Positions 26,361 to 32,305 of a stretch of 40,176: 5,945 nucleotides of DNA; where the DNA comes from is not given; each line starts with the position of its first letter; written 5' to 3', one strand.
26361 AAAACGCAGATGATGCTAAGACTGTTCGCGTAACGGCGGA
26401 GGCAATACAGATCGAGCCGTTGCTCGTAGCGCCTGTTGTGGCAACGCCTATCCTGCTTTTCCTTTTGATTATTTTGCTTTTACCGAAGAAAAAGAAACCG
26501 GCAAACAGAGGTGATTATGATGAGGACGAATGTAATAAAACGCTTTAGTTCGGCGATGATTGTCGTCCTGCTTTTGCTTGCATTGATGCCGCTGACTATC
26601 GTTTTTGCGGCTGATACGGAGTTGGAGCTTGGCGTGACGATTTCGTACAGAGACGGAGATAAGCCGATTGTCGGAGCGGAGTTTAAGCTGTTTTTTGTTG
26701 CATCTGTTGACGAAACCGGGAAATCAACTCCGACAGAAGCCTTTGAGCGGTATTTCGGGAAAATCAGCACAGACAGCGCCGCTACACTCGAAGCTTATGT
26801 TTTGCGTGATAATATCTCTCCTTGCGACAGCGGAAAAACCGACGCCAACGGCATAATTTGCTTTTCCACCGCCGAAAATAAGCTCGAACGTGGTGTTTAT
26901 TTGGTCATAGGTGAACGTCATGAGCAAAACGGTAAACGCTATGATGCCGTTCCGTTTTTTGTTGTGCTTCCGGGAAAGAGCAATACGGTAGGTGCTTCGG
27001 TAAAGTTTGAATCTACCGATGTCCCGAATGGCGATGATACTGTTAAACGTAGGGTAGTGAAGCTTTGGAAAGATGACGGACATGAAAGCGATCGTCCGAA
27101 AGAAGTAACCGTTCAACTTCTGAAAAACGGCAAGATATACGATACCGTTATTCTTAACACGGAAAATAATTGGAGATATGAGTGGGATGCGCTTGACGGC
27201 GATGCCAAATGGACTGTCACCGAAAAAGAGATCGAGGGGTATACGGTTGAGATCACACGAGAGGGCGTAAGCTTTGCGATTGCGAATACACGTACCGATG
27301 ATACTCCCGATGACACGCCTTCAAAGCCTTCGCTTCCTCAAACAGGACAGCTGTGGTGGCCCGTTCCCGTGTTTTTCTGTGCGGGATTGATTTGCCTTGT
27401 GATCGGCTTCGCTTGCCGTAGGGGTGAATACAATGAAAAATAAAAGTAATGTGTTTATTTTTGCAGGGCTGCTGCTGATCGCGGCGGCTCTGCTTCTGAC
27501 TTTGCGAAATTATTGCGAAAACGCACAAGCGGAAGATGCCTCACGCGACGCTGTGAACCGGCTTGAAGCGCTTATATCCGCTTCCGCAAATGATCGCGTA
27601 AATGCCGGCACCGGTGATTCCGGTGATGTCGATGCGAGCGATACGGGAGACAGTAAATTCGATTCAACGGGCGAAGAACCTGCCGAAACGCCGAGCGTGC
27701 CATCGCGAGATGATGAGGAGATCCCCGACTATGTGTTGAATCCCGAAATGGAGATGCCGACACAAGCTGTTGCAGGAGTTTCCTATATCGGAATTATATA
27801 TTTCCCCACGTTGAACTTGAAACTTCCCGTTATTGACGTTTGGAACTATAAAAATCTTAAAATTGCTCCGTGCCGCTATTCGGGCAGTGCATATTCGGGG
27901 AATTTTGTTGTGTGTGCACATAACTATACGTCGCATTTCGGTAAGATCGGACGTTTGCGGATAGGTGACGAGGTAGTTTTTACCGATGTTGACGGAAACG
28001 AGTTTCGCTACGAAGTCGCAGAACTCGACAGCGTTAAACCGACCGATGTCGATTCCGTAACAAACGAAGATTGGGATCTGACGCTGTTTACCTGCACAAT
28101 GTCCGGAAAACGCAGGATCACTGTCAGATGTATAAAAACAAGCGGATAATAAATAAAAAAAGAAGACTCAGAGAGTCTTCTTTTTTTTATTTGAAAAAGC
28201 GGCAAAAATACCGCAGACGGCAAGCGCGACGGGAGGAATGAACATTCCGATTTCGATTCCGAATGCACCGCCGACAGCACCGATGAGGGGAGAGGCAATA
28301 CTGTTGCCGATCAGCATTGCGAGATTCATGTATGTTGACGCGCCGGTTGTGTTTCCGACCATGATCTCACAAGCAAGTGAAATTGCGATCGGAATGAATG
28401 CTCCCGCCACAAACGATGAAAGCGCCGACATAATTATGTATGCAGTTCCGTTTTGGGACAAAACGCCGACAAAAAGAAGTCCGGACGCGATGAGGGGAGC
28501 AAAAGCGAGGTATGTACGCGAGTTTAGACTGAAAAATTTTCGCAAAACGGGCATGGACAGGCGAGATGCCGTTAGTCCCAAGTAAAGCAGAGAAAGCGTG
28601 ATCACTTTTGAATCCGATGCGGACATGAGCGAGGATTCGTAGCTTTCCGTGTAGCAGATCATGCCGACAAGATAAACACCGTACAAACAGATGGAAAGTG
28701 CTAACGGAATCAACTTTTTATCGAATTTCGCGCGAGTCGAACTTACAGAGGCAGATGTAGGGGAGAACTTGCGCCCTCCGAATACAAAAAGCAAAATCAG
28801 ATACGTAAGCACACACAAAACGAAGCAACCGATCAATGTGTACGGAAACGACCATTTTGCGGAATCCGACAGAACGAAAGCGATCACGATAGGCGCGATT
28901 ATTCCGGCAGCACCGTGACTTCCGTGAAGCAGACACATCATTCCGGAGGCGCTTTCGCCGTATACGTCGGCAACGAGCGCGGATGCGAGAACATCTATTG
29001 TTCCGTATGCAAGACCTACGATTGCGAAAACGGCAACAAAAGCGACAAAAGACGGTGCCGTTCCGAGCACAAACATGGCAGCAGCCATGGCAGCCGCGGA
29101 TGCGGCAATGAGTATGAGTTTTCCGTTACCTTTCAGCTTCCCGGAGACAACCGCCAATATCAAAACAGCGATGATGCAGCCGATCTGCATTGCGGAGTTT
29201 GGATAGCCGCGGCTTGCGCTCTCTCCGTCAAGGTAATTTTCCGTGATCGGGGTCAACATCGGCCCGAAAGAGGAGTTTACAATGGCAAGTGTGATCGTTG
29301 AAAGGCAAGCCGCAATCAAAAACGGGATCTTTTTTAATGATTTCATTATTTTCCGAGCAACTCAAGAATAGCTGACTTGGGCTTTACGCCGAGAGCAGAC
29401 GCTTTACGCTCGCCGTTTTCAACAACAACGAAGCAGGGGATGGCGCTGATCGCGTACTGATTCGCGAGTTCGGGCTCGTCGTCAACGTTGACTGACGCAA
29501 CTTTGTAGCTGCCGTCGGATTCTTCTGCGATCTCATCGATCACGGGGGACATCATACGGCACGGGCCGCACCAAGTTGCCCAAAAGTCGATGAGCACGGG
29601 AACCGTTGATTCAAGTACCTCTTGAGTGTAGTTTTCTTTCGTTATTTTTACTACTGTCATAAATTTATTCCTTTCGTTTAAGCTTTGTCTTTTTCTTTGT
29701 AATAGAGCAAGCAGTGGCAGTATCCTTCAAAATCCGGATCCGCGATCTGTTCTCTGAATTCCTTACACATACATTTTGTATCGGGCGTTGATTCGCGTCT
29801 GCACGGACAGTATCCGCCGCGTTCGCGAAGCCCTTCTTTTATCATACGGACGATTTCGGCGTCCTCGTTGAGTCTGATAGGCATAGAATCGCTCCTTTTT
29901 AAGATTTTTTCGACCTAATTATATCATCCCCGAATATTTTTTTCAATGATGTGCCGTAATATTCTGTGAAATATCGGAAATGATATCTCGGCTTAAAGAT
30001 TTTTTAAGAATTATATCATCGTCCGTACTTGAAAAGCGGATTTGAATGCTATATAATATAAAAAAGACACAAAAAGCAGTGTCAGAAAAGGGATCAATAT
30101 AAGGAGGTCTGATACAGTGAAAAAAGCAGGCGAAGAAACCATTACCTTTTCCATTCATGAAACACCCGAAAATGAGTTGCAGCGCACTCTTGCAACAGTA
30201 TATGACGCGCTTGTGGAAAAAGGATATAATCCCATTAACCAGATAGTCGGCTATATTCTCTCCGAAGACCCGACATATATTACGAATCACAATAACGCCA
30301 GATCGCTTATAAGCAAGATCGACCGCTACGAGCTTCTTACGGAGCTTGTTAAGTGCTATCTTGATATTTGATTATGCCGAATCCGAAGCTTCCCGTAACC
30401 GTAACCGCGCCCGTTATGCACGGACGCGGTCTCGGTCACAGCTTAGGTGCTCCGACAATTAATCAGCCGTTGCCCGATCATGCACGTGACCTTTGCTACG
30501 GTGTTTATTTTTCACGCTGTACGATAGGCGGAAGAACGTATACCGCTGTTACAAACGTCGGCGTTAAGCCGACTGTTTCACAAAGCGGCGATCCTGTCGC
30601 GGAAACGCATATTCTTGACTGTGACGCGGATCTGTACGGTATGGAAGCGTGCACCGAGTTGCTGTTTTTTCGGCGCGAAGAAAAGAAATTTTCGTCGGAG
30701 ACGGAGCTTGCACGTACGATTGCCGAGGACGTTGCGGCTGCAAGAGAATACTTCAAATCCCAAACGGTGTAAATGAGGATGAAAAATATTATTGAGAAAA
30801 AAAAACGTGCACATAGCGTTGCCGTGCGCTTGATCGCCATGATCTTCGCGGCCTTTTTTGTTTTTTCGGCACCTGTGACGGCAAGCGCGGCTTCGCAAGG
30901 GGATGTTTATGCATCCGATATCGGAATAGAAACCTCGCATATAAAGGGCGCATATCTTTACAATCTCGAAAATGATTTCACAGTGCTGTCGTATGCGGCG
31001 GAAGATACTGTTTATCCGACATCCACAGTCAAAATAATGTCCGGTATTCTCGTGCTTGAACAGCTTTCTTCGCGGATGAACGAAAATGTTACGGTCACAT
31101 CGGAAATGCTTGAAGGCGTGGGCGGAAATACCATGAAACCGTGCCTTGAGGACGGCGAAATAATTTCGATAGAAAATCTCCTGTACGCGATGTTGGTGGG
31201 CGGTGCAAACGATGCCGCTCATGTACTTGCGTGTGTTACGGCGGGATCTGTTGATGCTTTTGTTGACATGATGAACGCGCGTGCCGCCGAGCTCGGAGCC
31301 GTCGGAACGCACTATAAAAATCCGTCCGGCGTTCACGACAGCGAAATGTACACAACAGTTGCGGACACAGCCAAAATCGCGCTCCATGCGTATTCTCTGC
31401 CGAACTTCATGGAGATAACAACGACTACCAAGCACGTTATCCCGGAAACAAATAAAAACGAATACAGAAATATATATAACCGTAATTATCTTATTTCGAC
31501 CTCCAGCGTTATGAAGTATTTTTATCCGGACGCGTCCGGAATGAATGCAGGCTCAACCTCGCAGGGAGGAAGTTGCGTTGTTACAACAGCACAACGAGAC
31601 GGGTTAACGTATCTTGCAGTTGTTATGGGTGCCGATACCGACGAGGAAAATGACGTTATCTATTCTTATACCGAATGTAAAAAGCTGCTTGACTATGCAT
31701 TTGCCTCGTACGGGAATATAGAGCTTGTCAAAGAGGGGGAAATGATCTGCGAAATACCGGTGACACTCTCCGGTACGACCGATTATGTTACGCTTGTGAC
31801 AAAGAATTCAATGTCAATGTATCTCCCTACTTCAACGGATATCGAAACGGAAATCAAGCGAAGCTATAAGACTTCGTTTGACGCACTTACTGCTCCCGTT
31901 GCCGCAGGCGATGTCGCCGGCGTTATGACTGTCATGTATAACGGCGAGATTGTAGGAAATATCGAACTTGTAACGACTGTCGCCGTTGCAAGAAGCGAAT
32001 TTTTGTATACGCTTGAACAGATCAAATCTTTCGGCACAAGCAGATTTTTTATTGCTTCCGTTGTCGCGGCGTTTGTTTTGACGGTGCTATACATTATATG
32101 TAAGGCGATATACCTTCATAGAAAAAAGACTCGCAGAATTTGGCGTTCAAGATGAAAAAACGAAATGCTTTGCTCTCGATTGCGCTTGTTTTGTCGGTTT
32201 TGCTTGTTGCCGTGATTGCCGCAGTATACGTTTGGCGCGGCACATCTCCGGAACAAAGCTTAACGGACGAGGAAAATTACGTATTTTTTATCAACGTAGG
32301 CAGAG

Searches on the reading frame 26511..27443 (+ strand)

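Call 7: search_protein_families(library=pfam, proteins=[window:26511-27443:+], max_evalue=0.001)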
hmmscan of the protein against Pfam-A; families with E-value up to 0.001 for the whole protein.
window:26511-27443:+ (310 aa): 2 families
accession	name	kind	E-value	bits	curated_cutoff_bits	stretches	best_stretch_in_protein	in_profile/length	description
PF05738.19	Cna_B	-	1.5e-16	61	22.3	1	181-260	2-87/87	Cna protein B-type domain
PF16555.11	GramPos_pilinD1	-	4.7e-06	27.6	23.1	1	49-158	38-145/160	Gram-positive pilin subunit D1, N-terminal domain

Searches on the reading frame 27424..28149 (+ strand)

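Call 8: search_protein_families(library=pfam, proteins=[window:27424-28149:+], max_evalue=0.001)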
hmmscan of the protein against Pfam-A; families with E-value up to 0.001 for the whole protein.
window:27424-28149:+ (241 aa): 2 families
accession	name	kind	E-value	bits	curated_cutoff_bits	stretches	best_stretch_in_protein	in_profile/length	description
PF04203.18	Sortase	-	4.4e-17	62.4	26.6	1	126-236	2-122/125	Sortase domain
PF20260.4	PUA_4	-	0.00016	22.1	23.9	1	170-202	7-39/48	RNA methyltransferase PUA domain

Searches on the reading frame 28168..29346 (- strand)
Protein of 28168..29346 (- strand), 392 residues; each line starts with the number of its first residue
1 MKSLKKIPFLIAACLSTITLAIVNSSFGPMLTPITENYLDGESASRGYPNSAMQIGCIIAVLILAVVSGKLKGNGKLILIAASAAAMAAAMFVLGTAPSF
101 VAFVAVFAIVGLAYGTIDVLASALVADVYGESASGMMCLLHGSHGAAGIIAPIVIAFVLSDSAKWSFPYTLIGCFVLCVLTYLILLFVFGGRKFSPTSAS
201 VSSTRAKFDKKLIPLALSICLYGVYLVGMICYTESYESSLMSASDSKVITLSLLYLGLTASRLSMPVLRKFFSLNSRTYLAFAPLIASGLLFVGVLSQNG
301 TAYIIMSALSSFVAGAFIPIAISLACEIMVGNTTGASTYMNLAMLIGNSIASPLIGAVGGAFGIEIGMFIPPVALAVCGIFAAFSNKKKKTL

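Call 8: search_protein_families(library=pfam, proteins=[window:28168-29346:-], max_evalue=0.001)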
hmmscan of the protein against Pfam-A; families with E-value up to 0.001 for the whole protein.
window:28168-29346:- (392 aa): 1 family
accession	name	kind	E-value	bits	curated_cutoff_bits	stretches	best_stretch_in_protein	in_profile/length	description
PF07690.21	MFS_1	-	7.1e-15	55.2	33.4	1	14-293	2-286/347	Major Facilitator Superfamily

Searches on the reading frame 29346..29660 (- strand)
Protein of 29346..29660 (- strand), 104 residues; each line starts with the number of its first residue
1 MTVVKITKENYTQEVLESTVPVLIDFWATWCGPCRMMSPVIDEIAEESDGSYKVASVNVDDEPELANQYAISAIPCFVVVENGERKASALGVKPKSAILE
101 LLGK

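Call 8: search_protein_families(library=pfam, proteins=[window:29346-29660:-], max_evalue=0.001)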
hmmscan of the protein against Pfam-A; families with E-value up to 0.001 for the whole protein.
window:29346-29660:- (104 aa): 6 families
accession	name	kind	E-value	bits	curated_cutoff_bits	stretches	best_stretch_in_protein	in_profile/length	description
PF00085.26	Thioredoxin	-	1.4e-28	99.3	23.5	1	3-102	2-101/103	Thioredoxin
PF14595.12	Thioredoxin_9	-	1.7e-07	31.6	25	1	26-96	48-120/129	Thioredoxin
PF13905.12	Thioredoxin_8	-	4.4e-07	30.6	27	0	21-61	3-45/94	Thioredoxin-like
PF13098.12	Thioredoxin_2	-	6.1e-06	27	27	1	19-101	5-103/104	Thioredoxin-like domain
PF08534.16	Redoxin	-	1.1e-05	25.7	26.6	1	21-92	30-104/148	Redoxin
PF00578.27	AhpC-TSA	-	4.7e-05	23.8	26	1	20-93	26-101/124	AhpC/TSA family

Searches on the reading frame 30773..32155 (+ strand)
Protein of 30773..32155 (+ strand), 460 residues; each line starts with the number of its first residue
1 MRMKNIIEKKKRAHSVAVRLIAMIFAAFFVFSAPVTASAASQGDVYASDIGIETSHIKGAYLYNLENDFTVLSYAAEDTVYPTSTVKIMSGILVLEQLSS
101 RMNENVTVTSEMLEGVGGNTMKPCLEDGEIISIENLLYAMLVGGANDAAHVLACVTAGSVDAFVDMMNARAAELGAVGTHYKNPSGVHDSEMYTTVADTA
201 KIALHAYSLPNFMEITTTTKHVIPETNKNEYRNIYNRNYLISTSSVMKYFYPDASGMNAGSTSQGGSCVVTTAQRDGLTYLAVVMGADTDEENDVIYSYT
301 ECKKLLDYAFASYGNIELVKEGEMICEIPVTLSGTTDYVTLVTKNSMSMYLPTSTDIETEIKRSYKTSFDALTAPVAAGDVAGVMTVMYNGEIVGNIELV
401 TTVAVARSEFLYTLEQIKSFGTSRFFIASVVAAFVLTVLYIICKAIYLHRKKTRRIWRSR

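Call 8: search_protein_families(library=pfam, proteins=[window:30773-32155:+], max_evalue=0.001)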
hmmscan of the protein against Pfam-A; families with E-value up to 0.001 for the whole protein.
window:30773-32155:+ (460 aa): 3 families
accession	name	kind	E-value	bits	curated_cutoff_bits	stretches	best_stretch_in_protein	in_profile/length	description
PF00768.25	Peptidase_S11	-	1.7e-29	103.5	27.6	1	76-289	31-239/239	D-alanyl-D-alanine carboxypeptidase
PF07943.18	PBP5_C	-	5.1e-09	36.6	21.2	1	314-406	2-90/91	Penicillin-binding protein 5, C-terminal domain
PF13354.11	Beta-lactamase2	-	7.9e-09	35.6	22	1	60-203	2-143/214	Beta-lactamase enzyme family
